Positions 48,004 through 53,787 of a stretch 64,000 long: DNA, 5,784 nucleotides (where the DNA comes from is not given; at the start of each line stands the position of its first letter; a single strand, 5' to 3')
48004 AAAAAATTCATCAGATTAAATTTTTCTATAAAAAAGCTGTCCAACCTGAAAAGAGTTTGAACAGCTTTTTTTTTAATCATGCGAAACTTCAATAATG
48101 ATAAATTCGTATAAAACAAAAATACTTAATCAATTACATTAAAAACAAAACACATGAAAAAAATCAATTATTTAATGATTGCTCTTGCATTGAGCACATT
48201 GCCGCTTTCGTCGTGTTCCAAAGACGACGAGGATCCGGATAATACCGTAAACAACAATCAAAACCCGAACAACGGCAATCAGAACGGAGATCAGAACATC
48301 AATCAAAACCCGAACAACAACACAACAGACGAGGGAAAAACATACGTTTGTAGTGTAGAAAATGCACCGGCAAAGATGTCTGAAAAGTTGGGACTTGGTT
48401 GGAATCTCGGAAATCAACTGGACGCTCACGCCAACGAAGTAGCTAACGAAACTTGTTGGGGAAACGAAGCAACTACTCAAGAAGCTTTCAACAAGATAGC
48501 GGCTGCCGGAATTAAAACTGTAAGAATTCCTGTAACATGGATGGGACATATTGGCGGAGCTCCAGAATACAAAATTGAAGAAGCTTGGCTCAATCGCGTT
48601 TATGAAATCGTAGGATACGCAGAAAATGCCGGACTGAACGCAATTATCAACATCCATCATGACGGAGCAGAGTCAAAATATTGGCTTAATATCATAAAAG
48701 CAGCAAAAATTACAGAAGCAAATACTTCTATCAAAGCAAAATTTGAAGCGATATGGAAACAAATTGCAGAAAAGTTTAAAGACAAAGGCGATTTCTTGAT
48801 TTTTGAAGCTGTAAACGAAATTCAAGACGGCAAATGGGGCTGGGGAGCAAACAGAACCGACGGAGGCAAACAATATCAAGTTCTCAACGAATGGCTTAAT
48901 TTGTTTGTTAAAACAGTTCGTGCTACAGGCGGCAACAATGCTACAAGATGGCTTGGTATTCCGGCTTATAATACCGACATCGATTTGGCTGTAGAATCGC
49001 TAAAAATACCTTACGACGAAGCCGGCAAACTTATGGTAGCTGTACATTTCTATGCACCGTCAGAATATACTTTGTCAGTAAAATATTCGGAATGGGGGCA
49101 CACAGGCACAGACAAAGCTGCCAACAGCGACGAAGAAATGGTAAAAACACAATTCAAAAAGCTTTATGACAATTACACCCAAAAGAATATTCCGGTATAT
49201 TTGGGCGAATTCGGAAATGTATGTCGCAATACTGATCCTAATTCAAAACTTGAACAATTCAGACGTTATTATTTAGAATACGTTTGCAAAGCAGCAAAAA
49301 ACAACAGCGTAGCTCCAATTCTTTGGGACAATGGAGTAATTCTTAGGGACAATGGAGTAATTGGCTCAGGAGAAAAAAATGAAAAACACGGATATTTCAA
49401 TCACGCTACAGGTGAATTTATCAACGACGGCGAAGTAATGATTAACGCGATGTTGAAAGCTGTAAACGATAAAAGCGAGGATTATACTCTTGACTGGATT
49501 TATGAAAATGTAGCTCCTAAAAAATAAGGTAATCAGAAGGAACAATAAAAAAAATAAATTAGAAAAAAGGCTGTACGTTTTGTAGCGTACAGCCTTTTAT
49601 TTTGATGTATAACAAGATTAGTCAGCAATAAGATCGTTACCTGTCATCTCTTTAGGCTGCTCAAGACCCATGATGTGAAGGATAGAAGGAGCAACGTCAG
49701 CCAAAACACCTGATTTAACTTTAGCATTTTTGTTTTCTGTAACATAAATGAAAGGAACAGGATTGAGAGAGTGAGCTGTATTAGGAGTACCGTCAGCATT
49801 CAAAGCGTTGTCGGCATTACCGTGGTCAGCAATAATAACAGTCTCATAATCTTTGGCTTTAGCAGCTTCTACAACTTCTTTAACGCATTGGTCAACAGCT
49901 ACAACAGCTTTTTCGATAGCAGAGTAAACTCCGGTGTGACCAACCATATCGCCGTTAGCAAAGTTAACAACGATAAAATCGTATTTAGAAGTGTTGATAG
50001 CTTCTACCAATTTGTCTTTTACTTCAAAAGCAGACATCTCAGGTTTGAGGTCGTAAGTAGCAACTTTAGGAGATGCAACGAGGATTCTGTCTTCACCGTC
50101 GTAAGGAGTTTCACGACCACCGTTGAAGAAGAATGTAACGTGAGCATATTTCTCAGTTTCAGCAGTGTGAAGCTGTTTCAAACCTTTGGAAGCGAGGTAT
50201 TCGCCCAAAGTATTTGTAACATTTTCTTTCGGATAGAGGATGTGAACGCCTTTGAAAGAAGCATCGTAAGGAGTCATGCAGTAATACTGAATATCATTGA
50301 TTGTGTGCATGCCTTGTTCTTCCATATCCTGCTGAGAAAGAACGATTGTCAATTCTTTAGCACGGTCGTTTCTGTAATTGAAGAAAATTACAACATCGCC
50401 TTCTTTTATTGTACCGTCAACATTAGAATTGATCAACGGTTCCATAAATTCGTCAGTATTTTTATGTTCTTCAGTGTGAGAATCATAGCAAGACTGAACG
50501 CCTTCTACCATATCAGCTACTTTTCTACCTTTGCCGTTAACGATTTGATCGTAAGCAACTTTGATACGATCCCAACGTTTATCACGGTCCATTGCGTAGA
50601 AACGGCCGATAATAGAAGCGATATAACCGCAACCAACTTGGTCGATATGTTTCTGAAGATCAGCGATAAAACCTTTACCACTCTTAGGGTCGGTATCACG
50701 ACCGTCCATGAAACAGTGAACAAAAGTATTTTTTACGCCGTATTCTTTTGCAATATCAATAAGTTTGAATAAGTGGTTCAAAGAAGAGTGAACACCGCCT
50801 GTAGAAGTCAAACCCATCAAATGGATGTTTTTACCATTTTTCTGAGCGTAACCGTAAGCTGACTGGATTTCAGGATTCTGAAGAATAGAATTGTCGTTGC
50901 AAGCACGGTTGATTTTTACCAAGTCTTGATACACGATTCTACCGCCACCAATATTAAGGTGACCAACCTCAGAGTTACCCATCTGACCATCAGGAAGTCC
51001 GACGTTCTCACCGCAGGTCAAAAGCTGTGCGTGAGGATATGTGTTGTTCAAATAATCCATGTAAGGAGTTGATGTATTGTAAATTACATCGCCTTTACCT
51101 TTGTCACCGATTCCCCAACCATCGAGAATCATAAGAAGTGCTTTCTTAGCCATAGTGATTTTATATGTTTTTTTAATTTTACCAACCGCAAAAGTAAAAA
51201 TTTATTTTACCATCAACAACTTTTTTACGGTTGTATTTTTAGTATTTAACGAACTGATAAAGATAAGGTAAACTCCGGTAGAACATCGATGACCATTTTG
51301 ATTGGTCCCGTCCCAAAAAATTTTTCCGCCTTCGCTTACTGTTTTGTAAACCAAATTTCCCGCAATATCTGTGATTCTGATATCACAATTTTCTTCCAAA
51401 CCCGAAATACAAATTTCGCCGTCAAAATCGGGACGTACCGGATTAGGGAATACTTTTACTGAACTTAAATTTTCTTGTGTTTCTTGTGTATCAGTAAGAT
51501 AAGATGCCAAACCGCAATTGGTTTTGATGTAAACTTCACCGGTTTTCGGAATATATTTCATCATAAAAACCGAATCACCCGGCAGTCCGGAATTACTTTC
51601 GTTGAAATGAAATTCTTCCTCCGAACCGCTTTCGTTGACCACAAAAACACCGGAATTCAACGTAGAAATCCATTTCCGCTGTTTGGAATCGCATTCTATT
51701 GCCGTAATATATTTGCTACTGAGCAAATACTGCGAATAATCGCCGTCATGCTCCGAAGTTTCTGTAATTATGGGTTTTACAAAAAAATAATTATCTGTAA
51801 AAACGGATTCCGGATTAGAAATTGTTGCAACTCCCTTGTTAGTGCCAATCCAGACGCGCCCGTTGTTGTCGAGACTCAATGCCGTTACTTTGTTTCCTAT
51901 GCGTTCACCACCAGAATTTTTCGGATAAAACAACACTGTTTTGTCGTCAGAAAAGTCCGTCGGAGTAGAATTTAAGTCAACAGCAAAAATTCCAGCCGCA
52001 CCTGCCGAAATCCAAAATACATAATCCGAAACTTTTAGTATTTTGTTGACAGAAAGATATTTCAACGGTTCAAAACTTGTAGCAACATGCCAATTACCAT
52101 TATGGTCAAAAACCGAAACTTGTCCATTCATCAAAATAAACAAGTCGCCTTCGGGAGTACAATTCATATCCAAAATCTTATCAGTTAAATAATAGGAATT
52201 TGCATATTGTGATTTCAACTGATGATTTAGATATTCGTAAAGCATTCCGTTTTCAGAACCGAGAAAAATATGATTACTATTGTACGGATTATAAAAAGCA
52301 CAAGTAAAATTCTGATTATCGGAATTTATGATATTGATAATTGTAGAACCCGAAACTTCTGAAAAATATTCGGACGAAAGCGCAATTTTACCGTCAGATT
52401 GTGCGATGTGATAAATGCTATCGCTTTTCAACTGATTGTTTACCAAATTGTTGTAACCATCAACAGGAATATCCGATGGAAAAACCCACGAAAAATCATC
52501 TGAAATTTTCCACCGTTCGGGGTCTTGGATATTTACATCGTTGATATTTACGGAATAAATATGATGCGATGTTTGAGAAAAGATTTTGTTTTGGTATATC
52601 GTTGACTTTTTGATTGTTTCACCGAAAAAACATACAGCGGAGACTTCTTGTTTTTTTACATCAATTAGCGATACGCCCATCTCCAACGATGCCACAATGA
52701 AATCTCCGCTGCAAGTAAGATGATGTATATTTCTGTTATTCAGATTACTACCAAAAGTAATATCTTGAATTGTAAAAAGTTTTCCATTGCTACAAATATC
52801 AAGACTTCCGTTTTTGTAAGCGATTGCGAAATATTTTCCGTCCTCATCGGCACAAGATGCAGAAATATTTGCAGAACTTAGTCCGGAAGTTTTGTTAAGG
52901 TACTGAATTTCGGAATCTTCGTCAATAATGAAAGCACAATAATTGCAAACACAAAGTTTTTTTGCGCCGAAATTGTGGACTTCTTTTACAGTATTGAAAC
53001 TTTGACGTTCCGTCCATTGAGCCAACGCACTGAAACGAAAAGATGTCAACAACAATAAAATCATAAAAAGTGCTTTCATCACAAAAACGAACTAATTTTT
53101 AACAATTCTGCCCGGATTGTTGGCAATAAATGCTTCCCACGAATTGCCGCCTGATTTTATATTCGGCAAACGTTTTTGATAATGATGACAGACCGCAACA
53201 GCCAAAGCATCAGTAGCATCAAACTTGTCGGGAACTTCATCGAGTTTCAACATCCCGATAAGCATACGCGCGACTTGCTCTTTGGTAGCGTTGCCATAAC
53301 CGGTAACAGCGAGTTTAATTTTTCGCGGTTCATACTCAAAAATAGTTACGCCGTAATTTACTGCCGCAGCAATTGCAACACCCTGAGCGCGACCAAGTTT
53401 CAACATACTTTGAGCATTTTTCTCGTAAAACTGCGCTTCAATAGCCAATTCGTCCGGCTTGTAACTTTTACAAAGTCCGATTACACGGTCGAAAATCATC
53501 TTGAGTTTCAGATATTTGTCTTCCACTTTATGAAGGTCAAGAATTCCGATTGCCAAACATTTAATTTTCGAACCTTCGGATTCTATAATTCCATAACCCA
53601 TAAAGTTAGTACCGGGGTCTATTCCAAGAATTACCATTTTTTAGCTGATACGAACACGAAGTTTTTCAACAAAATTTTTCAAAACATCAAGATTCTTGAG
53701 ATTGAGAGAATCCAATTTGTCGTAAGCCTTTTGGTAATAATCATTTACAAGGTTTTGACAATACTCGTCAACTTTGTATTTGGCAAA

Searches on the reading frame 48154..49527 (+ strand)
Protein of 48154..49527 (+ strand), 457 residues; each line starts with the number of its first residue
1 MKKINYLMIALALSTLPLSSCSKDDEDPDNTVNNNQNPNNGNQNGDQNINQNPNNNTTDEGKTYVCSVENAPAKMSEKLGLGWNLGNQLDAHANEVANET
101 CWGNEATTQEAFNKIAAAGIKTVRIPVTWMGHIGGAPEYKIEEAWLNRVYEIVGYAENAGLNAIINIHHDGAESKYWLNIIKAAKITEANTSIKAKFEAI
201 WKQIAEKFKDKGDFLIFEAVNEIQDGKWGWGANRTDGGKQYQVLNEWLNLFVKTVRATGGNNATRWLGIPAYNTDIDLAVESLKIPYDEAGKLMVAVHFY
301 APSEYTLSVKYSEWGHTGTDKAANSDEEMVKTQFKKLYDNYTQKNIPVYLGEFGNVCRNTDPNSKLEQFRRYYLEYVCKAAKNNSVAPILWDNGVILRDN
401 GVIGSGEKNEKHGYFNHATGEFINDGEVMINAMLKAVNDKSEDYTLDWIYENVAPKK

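Call 74: search_protein_families(library=pfam, proteins=[window:48154-49527:+], max_evalue=0.00001)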
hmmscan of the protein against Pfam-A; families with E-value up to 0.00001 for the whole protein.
window:48154-49527:+ (457 aa): 1 family
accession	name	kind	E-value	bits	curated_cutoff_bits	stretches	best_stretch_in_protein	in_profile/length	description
PF00150.24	Cellulase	-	2.3e-55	188.5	23.5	1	90-394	2-269/272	Cellulase (glycosyl hydrolase family 5)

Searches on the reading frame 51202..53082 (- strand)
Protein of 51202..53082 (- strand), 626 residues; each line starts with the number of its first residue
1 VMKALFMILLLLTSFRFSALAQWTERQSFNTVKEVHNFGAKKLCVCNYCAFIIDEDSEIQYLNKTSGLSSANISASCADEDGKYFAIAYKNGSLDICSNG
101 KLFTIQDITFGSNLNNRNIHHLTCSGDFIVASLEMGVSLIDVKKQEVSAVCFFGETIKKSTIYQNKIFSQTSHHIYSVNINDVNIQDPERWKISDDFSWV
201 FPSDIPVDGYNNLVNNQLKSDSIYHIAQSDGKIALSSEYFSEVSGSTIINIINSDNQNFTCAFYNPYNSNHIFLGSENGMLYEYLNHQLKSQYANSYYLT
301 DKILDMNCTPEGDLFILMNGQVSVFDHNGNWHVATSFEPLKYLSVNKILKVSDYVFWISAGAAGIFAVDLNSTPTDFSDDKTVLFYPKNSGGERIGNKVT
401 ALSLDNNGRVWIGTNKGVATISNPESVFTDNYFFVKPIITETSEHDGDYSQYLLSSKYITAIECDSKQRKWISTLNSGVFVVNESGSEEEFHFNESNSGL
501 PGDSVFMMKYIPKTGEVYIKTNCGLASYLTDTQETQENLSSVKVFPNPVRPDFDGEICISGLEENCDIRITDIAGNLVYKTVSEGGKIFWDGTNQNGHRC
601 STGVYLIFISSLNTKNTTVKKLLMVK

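Call 74: search_protein_families(library=pfam, proteins=[window:51202-53082:-], max_evalue=0.00001)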
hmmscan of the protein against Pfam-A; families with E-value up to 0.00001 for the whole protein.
window:51202-53082:- (626 aa): 3 families
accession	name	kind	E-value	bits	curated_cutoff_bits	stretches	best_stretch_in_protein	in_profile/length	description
PF21544.3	PorZ_N_b_propeller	-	8.8e-20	72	27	1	52-192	11-154/154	TSS9, PorZ, N-terminal beta-propeller domain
PF07494.17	Reg_prop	-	2.7e-09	36.5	20.4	0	396-415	4-23/24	Two component regulator propeller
PF13585.12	CHU_C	-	7e-06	26.5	27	0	563-621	26-82/86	CHU_C Type IX secretion signal domain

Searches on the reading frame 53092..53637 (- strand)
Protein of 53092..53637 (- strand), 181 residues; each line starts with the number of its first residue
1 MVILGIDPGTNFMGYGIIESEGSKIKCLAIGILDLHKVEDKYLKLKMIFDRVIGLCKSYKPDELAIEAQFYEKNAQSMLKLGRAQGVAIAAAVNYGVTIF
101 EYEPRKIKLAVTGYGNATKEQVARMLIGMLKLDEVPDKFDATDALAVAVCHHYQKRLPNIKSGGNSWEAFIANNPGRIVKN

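Call 74: search_protein_families(library=pfam, proteins=[window:53092-53637:-], max_evalue=0.00001)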
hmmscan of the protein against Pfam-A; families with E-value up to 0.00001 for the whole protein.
window:53092-53637:- (181 aa): 1 family
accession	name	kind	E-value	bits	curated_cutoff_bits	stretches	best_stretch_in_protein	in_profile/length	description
PF02075.23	RuvC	-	3.5e-43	147.5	22.2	1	3-151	1-148/148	Crossover junction endodeoxyribonuclease RuvC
